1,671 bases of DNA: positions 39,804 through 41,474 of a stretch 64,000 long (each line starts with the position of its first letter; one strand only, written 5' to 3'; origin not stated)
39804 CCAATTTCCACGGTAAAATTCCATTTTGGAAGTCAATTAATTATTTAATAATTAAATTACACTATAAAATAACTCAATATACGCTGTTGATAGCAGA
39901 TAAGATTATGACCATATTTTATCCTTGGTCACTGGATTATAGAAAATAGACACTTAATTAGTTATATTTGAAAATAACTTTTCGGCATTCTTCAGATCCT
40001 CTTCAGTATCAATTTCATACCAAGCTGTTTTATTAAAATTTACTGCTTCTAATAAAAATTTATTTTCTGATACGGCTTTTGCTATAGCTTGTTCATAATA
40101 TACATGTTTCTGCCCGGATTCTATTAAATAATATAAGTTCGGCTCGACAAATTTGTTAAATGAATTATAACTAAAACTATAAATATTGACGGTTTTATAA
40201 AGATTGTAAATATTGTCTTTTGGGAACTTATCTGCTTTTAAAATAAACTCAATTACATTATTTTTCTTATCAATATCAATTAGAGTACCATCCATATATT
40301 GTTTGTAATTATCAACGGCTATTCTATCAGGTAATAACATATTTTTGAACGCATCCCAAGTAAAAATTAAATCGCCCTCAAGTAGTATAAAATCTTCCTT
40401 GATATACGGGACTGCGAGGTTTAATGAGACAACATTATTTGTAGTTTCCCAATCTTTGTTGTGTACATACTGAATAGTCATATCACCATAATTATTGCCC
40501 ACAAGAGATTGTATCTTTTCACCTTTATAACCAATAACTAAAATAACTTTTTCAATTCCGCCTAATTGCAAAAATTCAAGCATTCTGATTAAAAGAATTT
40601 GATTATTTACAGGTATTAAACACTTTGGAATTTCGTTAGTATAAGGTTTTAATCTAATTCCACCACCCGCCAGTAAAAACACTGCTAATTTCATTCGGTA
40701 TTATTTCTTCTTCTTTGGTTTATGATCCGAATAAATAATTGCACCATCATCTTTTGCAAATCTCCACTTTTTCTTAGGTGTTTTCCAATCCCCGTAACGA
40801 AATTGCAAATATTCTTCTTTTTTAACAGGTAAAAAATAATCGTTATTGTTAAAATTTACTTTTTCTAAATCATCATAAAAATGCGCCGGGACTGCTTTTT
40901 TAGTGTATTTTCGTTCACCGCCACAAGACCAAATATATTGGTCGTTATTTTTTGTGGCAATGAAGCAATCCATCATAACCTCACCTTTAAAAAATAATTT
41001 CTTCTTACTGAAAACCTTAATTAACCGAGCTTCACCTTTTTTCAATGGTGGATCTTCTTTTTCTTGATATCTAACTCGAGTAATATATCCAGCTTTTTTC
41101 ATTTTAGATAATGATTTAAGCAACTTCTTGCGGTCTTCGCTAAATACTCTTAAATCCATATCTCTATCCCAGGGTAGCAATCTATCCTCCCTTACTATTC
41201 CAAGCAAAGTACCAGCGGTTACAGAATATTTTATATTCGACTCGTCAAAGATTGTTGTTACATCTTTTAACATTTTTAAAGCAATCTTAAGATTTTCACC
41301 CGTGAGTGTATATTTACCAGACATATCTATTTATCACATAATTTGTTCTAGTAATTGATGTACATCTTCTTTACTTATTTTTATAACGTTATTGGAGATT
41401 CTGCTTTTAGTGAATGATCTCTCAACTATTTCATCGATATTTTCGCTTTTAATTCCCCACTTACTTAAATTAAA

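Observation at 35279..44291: Compact teichoic-acid-like / phospho-alcohol surface-polymer locus headed by an MsbA-type exporter in a diderm genome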

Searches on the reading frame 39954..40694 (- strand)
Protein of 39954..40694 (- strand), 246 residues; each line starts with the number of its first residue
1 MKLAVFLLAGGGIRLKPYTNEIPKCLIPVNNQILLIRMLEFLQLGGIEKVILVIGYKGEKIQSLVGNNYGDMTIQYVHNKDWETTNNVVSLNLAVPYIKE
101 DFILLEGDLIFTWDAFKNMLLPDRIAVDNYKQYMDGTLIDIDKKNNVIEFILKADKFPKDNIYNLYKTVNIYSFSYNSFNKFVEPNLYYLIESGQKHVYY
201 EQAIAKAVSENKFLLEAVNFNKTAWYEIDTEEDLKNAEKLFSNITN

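Call 3: search_protein_families(library=pfam, proteins=[window:39954-40694:-], max_evalue=0.01)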
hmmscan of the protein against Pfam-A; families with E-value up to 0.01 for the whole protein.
window:39954-40694:- (246 aa): 2 families
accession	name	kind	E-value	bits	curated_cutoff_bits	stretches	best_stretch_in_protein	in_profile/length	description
PF00483.29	NTP_transferase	-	7.9e-07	29.3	21.2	1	4-121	2-122/245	Nucleotidyl transferase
PF12804.13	NTP_transf_3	-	4.6e-05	24.1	27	1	4-116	1-104/160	MobA-like NTP transferase domain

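Call 4: search_protein_families(library=ncbifam, proteins=[window:39954-40694:-], max_evalue=0.01)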
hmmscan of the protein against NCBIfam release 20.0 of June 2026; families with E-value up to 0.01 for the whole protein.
window:39954-40694:- (246 aa): 26 families (the best 25 are shown)
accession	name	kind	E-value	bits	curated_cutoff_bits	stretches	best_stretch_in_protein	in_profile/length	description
TIGR03992.1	Arch_glmU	subfamily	1.1e-23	83.8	292.1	1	4-230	3-216/393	bifunctional sugar-1-phosphate nucleotidylyltransferase/acetyltransferase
NF041313.1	UDPGP_AglF_Halo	equivalog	2.5e-22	79.5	400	1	4-114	3-111/234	UTP--glucose-1-phosphate uridylyltransferase AglF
NF049965.1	GlMnHpPGnyltfHddC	equivalog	3e-19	69.5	300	1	4-195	3-188/221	D-glycero-D-manno-heptose 1-phosphate guanosyltransferase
NF045761.1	NAMPUrTaseMurU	equivalog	5.4e-15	55.9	250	1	4-239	3-225/226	N-acetylmuramate alpha-1-phosphate uridylyltransferase MurU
NF041135.1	IPPtranDIPPsyn_Thcocales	equivalog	1e-14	54.4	580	1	4-241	3-217/419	bifunctional L-myo-inositol-1-phosphate cytidylyltransferase/CDP-L-myo-inositol myo-inositolphosphotransferase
TIGR01208.1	rmlA_long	equivalog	8.9e-12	44.5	320.25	1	4-114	2-113/353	glucose-1-phosphate thymidylyltransferase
NF052502.1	man1P_GTase_Rv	exception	7.8e-11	41.4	440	1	4-115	3-114/352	mannose-1-phosphate guanylyltransferase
NF041173.1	Sug_nt_acttase_Thmprot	equivalog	3.5e-10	39.4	600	1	4-184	3-177/405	bifunctional sugar-1-phosphate nucleotidylyltransferase/acetyltransferase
TIGR01173.1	glmU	equivalog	6.1e-07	28.6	366.85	1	4-119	3-113/452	bifunctional UDP-N-acetylglucosamine diphosphorylase/glucosamine-1-phosphate N-acetyltransferase GlmU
NF010933.0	PRK14353.1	equivalog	8.1e-07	28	505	1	3-112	7-112/453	bifunctional UDP-N-acetylglucosamine diphosphorylase/glucosamine-1-phosphate N-acetyltransferase GlmU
NF010940.0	PRK14360.1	equivalog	2.6e-06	26.3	602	1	4-110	3-105/452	bifunctional UDP-N-acetylglucosamine diphosphorylase/glucosamine-1-phosphate N-acetyltransferase GlmU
TIGR02623.1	G1P_cyt_trans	equivalog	5e-06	26.1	300.25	1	4-76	3-78/255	glucose-1-phosphate cytidylyltransferase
TIGR01207.1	rmlA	equivalog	7.6e-06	25.2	360.65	1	7-120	5-119/286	glucose-1-phosphate thymidylyltransferase RfbA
NF045665.1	NTPtran_DVU1551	equivalog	1.8e-05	23.9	315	1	23-84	17-74/359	DVU_1551 family NTP transferase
NF038362.1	Sden_1164_fam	equivalog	3.3e-05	23.5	300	1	3-95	3-95/266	Sden_1164 family protein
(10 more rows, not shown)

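Call 29: search_solved_structures(query=window:39954-40694:-, max_evalue=0.001)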
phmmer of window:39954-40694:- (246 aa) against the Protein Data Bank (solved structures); distinct sequences matched with E-value up to 0.001: 17.
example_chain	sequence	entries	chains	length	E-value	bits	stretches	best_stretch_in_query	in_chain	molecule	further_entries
1jyk_A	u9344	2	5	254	3.8e-11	46.4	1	4-120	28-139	CTP:phosphocholine Cytidylyltransferase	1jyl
6pd1_A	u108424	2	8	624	4.3e-11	46.2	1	2-239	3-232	Nucleotidyl transferase/aminotransferase, class V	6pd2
4jd0_A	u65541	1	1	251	1e-09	41.7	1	1-236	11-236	Nucleotidyl transferase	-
5xhw_A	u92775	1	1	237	2e-09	40.8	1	5-114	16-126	Putative 6-deoxy-D-mannoheptose pathway protein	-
6jq8_A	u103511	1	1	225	4.2e-09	39.7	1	5-114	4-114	Putative 6-deoxy-D-mannoheptose pathway protein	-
7whr_B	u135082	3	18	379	2e-07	34.2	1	4-113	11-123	Nucleotidyl transferase family protein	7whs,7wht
4y7t_A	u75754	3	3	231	1.6e-06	31.2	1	4-114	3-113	Nucleotidyl transferase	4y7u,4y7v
5z09_A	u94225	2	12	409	6.2e-06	29.3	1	4-170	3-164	Dual sugar-1-phosphate nucleotidylyltransferase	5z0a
2ggo_A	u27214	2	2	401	9.6e-06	28.7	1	4-170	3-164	401aa long hypothetical glucose-1-phosphate thymidylyltransferase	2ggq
7x8j_A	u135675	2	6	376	1e-05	28.6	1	4-94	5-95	Mannose-1-phosphate guanylyltransferase 1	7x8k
8yre_D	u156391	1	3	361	1.1e-05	28.5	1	4-94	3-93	Mannose-1-phosphate guanylyltransferase 1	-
8hhd_A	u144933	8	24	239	2.8e-05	27.2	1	4-116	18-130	Nucleotidyl transferase | N-acetylmuramate alpha-1-phosphate uridylyltransferase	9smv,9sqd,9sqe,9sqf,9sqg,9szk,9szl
9y3p_I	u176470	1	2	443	4.6e-05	26.5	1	4-110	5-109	Translation initiation factor eIF2B subunit gamma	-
6caj_J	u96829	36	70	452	4.7e-05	26.5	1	4-110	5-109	Translation initiation factor eIF-2B subunit gamma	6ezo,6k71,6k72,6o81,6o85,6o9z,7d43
7d72_K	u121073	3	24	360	5.6e-05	26.2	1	4-68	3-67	Mannose-1-phosphate guanyltransferase beta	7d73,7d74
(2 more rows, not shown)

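Call 66: search_solved_structures(query=window:39954-40694:-, max_evalue=1e-9, show_alignments=3)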
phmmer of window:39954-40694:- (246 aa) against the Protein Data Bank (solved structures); distinct sequences matched with E-value up to 1e-9: 2.
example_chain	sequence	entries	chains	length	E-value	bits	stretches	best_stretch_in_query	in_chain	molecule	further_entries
1jyk_A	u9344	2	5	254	3.8e-11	46.4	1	4-120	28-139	CTP:phosphocholine Cytidylyltransferase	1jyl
6pd1_A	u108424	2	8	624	4.3e-11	46.2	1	2-239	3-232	Nucleotidyl transferase/aminotransferase, class V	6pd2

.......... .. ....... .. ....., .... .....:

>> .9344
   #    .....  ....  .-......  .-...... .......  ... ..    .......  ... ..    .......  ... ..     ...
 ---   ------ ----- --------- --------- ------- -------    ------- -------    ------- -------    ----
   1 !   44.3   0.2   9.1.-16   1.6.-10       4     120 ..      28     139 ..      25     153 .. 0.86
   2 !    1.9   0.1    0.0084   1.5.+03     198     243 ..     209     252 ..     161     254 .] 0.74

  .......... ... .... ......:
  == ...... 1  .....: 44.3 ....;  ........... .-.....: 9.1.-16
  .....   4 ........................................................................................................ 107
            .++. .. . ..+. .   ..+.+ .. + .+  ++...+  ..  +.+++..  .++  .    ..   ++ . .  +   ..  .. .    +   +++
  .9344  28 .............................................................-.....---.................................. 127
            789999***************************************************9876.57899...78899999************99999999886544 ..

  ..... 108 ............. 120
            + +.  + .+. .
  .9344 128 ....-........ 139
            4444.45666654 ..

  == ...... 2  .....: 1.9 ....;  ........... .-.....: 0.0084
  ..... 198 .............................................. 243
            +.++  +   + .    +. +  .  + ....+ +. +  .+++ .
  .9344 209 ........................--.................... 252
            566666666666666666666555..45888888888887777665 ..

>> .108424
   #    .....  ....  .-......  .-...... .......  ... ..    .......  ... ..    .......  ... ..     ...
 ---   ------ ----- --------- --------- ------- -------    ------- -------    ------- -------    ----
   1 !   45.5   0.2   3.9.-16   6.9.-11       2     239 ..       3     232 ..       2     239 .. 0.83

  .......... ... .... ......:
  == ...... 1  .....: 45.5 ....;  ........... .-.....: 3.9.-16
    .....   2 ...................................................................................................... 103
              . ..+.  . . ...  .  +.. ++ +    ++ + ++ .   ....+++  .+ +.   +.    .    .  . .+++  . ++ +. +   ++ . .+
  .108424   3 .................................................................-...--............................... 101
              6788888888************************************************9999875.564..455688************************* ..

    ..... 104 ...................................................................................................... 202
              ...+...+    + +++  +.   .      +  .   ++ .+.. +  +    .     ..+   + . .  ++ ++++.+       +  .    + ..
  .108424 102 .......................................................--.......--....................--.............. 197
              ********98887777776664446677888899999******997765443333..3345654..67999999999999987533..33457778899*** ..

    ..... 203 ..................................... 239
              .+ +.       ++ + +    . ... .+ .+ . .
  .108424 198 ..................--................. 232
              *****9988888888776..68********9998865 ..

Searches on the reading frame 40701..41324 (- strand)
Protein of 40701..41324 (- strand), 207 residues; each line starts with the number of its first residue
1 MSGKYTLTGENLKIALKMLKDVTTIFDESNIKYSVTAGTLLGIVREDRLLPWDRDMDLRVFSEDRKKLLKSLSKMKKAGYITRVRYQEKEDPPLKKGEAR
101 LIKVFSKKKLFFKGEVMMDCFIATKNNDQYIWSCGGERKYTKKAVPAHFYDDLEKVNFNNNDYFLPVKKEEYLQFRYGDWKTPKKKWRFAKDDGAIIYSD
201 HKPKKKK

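Call 3: search_protein_families(library=pfam, proteins=[window:40701-41324:-], max_evalue=0.01)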
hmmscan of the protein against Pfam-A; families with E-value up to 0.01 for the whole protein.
window:40701-41324:- (207 aa): 1 family
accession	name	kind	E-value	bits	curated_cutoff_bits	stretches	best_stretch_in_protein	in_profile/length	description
PF04991.19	LicD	-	1.9e-15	58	22.6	2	28-104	3-74/227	LicD family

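Call 4: search_protein_families(library=ncbifam, proteins=[window:40701-41324:-], max_evalue=0.01)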
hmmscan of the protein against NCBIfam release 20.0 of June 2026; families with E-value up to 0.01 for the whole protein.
window:40701-41324:- (207 aa): 1 family
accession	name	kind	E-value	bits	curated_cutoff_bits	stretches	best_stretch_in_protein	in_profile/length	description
NF045866.1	GGPL_Ptran_Mf1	equivalog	4.9e-19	69.4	225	2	15-70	5-60/240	diacylglycerol cholinephosphotransferase Mf1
